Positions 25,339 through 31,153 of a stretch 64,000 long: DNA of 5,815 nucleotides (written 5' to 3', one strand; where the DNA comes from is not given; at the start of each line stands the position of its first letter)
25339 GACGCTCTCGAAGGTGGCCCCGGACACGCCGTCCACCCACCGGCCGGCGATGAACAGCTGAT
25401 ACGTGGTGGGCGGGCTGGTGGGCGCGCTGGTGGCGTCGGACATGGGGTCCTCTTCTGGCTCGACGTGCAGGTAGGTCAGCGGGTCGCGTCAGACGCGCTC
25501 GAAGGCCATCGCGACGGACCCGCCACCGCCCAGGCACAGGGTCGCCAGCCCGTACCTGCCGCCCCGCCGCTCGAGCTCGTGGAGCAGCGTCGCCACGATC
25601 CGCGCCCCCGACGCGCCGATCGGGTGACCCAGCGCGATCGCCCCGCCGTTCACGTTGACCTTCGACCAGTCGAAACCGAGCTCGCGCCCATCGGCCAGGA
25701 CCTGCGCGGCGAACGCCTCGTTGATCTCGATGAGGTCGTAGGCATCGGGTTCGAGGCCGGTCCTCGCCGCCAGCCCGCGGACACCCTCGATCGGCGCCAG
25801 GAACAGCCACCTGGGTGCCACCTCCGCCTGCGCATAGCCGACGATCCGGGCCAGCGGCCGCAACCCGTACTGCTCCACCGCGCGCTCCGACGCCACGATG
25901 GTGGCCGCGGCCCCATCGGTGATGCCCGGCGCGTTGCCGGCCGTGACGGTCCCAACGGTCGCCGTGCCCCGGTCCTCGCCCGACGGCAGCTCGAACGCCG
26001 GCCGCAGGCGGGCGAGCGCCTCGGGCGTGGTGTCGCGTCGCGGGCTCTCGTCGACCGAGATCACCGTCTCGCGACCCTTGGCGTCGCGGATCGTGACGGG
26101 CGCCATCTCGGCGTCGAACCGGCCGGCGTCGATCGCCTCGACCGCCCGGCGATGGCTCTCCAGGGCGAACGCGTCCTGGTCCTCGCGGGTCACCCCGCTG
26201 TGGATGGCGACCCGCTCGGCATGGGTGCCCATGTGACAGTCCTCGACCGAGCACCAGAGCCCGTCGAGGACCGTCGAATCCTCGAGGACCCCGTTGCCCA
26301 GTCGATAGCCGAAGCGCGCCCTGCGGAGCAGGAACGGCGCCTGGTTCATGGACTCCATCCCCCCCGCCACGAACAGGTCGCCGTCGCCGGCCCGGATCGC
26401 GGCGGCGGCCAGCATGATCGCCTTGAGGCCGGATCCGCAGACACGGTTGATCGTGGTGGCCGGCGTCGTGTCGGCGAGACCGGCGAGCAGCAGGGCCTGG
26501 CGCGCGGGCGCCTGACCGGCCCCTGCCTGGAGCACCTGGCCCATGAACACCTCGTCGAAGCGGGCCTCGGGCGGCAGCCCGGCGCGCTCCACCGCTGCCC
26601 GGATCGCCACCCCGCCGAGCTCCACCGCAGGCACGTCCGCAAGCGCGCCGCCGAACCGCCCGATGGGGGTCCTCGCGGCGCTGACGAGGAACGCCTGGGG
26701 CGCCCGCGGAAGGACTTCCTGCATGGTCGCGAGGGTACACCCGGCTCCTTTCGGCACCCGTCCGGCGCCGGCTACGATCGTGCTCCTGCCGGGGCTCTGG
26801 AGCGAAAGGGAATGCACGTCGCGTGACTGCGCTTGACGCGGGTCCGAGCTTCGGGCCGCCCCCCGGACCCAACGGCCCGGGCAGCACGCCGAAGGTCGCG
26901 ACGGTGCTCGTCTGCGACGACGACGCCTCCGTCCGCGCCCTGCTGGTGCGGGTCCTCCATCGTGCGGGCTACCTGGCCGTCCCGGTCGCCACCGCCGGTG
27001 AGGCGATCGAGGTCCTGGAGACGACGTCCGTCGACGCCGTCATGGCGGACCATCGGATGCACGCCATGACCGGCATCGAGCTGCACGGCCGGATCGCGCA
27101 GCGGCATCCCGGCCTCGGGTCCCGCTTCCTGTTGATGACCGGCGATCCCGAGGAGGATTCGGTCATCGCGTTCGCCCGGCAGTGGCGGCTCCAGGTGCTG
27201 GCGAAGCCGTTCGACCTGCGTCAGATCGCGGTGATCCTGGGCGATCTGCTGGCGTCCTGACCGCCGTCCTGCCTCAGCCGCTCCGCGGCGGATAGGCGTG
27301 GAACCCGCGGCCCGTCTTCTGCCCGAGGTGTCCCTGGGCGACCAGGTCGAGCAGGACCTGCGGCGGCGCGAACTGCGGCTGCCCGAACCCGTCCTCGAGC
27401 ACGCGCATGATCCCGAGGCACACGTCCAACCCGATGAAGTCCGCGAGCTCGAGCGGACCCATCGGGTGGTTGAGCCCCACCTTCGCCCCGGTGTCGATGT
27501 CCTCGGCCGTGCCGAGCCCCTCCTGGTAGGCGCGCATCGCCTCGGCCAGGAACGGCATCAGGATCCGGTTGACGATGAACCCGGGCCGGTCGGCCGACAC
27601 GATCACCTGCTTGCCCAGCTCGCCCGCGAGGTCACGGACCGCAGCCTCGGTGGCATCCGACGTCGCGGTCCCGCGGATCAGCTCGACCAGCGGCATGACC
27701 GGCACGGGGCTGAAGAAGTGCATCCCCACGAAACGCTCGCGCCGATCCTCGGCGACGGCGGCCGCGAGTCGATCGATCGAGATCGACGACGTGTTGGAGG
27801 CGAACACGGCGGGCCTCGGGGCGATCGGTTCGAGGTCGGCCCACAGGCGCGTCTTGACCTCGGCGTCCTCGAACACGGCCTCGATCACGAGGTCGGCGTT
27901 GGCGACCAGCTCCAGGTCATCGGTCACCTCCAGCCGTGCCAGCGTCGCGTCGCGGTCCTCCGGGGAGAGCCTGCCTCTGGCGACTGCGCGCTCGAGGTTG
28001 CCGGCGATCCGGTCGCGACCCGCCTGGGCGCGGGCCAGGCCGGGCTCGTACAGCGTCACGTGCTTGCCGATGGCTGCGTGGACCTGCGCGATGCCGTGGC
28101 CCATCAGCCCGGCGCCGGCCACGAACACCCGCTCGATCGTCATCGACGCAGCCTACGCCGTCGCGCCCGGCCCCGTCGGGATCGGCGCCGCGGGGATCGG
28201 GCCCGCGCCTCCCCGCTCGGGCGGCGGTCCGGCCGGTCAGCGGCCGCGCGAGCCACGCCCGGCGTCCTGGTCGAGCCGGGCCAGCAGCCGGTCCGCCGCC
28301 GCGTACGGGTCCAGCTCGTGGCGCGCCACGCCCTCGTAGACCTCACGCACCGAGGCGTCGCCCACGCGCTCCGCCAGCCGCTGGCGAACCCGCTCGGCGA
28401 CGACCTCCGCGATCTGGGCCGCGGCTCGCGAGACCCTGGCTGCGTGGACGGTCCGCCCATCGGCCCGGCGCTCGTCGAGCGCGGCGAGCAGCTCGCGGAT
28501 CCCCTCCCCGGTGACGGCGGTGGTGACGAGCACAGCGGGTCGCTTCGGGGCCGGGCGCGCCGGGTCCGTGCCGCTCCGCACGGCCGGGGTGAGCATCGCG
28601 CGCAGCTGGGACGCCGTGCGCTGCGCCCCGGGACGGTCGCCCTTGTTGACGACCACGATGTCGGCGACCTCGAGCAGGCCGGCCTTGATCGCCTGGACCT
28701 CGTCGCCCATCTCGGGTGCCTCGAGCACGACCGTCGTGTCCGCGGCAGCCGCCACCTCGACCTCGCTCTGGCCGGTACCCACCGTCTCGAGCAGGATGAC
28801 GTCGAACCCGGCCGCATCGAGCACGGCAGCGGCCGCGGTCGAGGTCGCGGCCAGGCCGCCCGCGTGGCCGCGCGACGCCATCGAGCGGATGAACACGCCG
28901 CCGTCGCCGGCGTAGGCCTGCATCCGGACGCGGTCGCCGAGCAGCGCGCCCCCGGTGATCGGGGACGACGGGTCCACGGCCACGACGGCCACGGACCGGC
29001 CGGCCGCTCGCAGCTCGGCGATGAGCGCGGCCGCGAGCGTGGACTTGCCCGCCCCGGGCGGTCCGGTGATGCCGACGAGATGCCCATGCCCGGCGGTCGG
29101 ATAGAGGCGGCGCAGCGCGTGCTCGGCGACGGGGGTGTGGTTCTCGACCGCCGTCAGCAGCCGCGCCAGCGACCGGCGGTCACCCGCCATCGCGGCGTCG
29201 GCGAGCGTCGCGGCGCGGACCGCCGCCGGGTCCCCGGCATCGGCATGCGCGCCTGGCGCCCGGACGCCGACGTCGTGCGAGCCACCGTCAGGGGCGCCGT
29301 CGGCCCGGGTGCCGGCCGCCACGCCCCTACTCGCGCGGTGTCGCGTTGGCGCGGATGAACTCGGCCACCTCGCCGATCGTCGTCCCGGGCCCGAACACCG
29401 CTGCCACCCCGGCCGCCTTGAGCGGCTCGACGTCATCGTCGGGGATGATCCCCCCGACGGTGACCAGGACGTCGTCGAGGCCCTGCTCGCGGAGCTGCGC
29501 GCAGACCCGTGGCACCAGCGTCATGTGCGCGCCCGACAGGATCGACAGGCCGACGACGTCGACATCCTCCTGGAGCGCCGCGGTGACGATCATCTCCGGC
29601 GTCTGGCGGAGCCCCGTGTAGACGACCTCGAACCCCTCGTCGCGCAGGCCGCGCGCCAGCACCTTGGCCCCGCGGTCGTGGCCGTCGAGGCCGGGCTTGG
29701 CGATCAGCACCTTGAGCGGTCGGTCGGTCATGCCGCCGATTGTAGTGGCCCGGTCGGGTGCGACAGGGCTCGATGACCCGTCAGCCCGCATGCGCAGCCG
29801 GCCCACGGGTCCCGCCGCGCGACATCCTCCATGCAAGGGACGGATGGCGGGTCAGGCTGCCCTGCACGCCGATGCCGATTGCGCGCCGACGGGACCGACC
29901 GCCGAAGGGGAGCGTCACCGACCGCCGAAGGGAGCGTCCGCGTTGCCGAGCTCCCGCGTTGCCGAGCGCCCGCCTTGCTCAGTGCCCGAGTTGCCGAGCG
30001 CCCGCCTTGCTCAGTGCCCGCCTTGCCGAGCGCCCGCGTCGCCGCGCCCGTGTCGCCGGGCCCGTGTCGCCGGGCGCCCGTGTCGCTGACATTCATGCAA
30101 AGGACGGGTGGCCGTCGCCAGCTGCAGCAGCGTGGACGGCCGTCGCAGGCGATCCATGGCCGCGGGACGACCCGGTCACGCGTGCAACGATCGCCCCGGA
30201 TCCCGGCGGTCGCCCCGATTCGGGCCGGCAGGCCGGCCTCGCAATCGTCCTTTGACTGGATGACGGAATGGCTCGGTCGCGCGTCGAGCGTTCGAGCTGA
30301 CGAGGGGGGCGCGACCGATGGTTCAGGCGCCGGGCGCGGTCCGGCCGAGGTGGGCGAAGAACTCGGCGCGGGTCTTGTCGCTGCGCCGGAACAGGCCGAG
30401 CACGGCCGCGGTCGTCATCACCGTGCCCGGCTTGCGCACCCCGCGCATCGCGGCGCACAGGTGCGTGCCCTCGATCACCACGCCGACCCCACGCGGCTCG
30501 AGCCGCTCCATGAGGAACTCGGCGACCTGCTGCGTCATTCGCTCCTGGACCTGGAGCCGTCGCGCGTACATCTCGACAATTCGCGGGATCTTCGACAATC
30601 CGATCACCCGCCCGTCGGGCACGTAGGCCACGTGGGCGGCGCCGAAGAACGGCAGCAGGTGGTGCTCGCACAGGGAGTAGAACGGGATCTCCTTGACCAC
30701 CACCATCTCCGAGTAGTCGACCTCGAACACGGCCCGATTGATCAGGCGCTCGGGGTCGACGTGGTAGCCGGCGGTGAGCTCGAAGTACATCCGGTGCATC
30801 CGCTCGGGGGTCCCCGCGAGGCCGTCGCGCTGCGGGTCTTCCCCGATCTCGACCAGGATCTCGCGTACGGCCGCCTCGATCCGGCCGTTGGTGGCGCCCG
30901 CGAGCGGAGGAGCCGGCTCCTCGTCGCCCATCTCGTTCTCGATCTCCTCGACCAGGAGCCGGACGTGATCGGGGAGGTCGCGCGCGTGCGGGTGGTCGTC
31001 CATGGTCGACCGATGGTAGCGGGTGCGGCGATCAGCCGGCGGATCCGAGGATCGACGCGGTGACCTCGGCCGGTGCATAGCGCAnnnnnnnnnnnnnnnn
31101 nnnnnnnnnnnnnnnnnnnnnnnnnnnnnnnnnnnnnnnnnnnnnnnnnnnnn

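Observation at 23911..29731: Acyl-CoA block pairs a split ICM-type B12 mutase (small subunit plus MeaB here, large subunit 7 kb away) with 3-hydroxybutyryl-CoA dehydrogenase, thiolase and an aldehyde dehydrogenase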

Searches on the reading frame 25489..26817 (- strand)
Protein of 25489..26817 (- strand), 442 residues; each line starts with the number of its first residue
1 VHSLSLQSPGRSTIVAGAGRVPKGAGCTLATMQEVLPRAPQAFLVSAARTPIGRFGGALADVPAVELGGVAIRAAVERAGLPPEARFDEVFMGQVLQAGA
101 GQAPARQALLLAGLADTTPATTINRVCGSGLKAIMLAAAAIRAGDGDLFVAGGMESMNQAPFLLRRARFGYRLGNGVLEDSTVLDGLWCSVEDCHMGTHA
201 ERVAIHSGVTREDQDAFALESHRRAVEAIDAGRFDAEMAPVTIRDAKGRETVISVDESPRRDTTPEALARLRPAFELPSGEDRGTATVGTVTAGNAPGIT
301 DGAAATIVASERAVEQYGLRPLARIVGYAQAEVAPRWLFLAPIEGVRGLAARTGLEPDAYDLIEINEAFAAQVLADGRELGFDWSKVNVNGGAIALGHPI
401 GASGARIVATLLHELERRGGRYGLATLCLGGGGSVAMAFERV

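Call 4: search_protein_families(library=pfam, proteins=[window:25489-26817:-])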
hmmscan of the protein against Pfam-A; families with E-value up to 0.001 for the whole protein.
window:25489-26817:- (442 aa): 3 families
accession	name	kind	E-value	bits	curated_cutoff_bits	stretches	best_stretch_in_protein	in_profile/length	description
PF00108.29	Thiolase_N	-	1.5e-87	293.7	26.4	1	43-311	2-259/260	Thiolase, N-terminal domain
PF02803.24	Thiolase_C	-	1.6e-43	147.7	27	1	320-441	2-123/123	Thiolase, C-terminal domain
PF00109.32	ketoacyl-synt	-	5.4e-05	23.4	20.8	1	119-158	166-205/252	Beta-ketoacyl synthase, N-terminal domain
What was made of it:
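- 25489..26757 (-): Acetyl-CoA C-acyltransferase (thiolase). The likely ATG start is at 26724. Thiolase_N and Thiolase_C (call 4).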

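Call 13: search_protein_families(library=ncbifam, proteins=[window:25489-26757:-], max_evalue=0.00001)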
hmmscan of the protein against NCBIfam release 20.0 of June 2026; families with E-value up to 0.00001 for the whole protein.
window:25489-26757:- (422 aa): 37 families (the best 25 are shown)
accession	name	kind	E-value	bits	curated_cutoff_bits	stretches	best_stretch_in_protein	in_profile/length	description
NF006086.0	PRK08235.1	equivalog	6.9e-137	456.7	526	1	22-416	4-387/393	acetyl-CoA C-acetyltransferase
TIGR01930.1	AcCoA-C-Actrans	subfamily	8.4e-133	443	240.55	1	25-420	2-385/385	acetyl-CoA C-acyltransferase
NF004206.0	PRK05656.1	subfamily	2e-132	442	688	1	23-421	5-392/392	acetyl-CoA C-acetyltransferase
NF006552.0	PRK09051.1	subfamily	5e-121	404.6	565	1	22-422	6-395/395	beta-ketothiolase BktB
NF006551.0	PRK09050.1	subfamily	1e-115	387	605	1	21-422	3-401/401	3-oxoadipyl-CoA thiolase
NF005404.0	PRK06954.1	subfamily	1.7e-114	382.9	687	1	23-420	10-395/397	acetyl-CoA C-acetyltransferase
TIGR02430.1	pcaF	equivalog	6.5e-113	377.8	597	1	21-422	2-400/400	3-oxoadipyl-CoA thiolase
NF042967.1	AcCoAtase_PhaA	equivalog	1.7e-112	376.5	740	1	21-422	3-396/396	acetyl-CoA acetyltransferase PhaA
NF042999.1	bketothiol_BktB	equivalog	1.4e-110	370.3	725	1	23-422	6-394/394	beta-ketothiolase BktB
NF004853.0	PRK06205.1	subfamily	3.3e-109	365.6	551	1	21-422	3-403/404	acetyl-CoA C-acetyltransferase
NF004983.0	PRK06366.1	equivalog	6.3e-96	321.7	627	1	22-421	4-386/388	acetyl-CoA C-acetyltransferase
NF006001.0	PRK08131.1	equivalog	1.6e-94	317.1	622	1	22-422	4-400/401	3-oxoadipyl-CoA thiolase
NF006553.0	PRK09052.1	equivalog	1.8e-94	317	567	1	21-422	7-399/399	acetyl-CoA C-acyltransferase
NF005865.0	PRK07801.1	equivalog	1.7e-92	310.6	591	1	21-421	3-381/382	acetyl-CoA C-acetyltransferase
NF005152.0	PRK06633.1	equivalog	2e-92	309.8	675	1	21-422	4-392/392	acetyl-CoA C-acetyltransferase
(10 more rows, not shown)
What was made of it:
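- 25489..26757 (-): TIGR01930 scores 443 bits against a cut-off of 240 (call 13).
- Checked: Thiolase, 25489 to about 26724/26757: Thiolase_N and Thiolase_C (call 4); TIGR01930 scores 443 bits against a cut-off of 240 (call 13).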

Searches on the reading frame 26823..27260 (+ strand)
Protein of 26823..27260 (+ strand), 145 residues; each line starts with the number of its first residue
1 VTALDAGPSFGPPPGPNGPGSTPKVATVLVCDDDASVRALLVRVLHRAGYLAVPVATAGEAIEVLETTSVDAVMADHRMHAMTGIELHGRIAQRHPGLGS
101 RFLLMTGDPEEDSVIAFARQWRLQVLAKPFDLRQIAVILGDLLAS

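Call 10: search_protein_families(library=pfam, proteins=[window:26823-27260:+], max_evalue=0.01)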
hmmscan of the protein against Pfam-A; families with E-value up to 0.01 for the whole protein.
window:26823-27260:+ (145 aa): 1 family
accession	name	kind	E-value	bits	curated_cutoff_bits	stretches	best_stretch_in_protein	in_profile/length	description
PF00072.30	Response_reg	-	2.2e-15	57.2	30.2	1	28-136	1-107/111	Response regulator receiver domain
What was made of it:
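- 26823..27260 (+): Receiver-only response regulator on the opposite strand, interrupting the block. It is present in some relatives and absent in others. PF00072, E 2e-15 (call 10).
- Checked: A receiver-only response-regulator gene lies on the plus strand at 26823-27260 (PF00072, E 2e-15, call 10), between hbd and the thiolase.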

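Call 13: search_protein_families(library=ncbifam, proteins=[window:26823-27260:+], max_evalue=0.00001)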
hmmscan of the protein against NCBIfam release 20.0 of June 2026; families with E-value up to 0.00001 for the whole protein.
window:26823-27260:+ (145 aa): 25 families
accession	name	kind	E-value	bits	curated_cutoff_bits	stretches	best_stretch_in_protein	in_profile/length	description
TIGR01818.1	ntrC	equivalog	2.4e-15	56.3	558.6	1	28-137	1-108/463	nitrogen regulation protein NR(I)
NF046022.1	RespRegCpdRBruc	equivalog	1.1e-14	54.4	180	1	26-142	2-116/120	cell cycle two-component system response regulator CpdR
NF008176.1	PRK10923.1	equivalog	2.1e-14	53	620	1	27-136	5-112/469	nitrogen regulation protein NR(I)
NF053512.1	nitric_RR_NosR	exception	7.9e-14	51.5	400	1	28-117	1-88/422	response regulator c-di-GMP phosphodiesterase, NosR family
NF046020.1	HisKinCckABruc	equivalog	3.1e-13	48.5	1000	1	26-143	750-867/868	cell cycle histidine kinase CckA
NF011695.0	PRK15115.1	equivalog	3.9e-12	45.7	763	1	24-133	5-112/445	two-component system response regulator GlrR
NF008469.0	PRK11361.1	equivalog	3.3e-11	42.6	714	1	25-140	4-117/461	acetoacetate metabolism transcriptional regulator AtoC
NF052573.1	HisKinEspAMyxo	equivalog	5.1e-11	41.3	1400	1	24-140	631-747/755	serine histidine kinase EspA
NF045505.1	RR_RssB_Pseudo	equivalog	3.9e-09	36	700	1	25-100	5-80/394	two-component system response regulator RssB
NF052574.1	HisKinEspCMyxo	equivalog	6.9e-09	34.4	1200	1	23-130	663-770/785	serine histidine kinase EspC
NF006900.1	PRK09390.1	equivalog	7.4e-09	35.4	255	1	26-134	5-111/203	response regulator FixJ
NF033120.0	vanR_FM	exception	2.6e-08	33.8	460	1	26-95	4-73/231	vancomycin resistance response regulator transcription factor, VanR-F/VanR-M family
NF010076.0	PRK13557.1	subfamily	2.6e-07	29.5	631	1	26-134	416-524/540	histidine kinase famiy protein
NF045717.1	DVU0259_DivK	exception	9.8e-07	29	160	1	27-140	4-113/117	DVU0259 family response regulator domain-containing protein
NF007689.0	PRK10365.1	equivalog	1.3e-06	27.5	760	1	27-143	7-121/441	sigma-54-dependent response regulator transcription factor ZraR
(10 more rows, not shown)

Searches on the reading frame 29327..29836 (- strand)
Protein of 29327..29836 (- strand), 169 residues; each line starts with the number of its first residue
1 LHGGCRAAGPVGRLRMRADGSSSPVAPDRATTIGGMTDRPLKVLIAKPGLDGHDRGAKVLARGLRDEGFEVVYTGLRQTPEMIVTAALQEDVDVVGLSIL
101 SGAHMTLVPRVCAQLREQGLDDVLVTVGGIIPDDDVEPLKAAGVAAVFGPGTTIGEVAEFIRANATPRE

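Call 4: search_protein_families(library=pfam, proteins=[window:29327-29836:-])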
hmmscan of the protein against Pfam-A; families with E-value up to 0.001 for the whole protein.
window:29327-29836:- (169 aa): 1 family
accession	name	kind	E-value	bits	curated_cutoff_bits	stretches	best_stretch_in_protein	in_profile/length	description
PF02310.24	B12-binding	-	5.1e-27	94.5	32.1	1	42-154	2-116/121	B12 binding domain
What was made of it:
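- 29327..29731 (-): Small B12-binding subunit (icmB-like), 134 aa, with the DGHDRG (DxHxxG) motif. PF02310 (call 4).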

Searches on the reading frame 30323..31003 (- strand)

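Call 10: search_protein_families(library=pfam, proteins=[window:30323-31003:-], max_evalue=0.01)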
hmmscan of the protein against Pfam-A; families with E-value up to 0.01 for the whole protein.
window:30323-31003:- (226 aa): 2 families
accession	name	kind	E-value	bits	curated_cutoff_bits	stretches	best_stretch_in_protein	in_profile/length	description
PF01227.27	GTP_cyclohydroI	-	1.1e-74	250.2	27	1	42-218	1-177/179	GTP cyclohydrolase I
PF14489.11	QueF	-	0.00089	19.9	27.3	1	118-175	1-58/81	QueF-like protein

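Call 66: search_protein_families(library=ncbifam, proteins=[window:30323-31003:-], max_evalue=1e-10)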
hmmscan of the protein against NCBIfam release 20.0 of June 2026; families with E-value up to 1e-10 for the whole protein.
window:30323-31003:- (226 aa): 4 families
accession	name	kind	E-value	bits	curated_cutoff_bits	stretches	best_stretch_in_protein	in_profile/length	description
NF006826.0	PRK09347.1-3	subfamily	7.8e-76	253.8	162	1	39-219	6-186/189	GTP cyclohydrolase I FolE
NF006825.1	PRK09347.1-2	subfamily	1.5e-74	249.4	174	1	43-217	2-176/179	GTP cyclohydrolase I FolE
TIGR00063.1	folE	equivalog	2.4e-71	239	181.6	1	42-220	1-179/180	GTP cyclohydrolase I FolE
NF006824.0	PRK09347.1-1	equivalog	2.2e-47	161.4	202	1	39-219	35-216/219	GTP cyclohydrolase I FolE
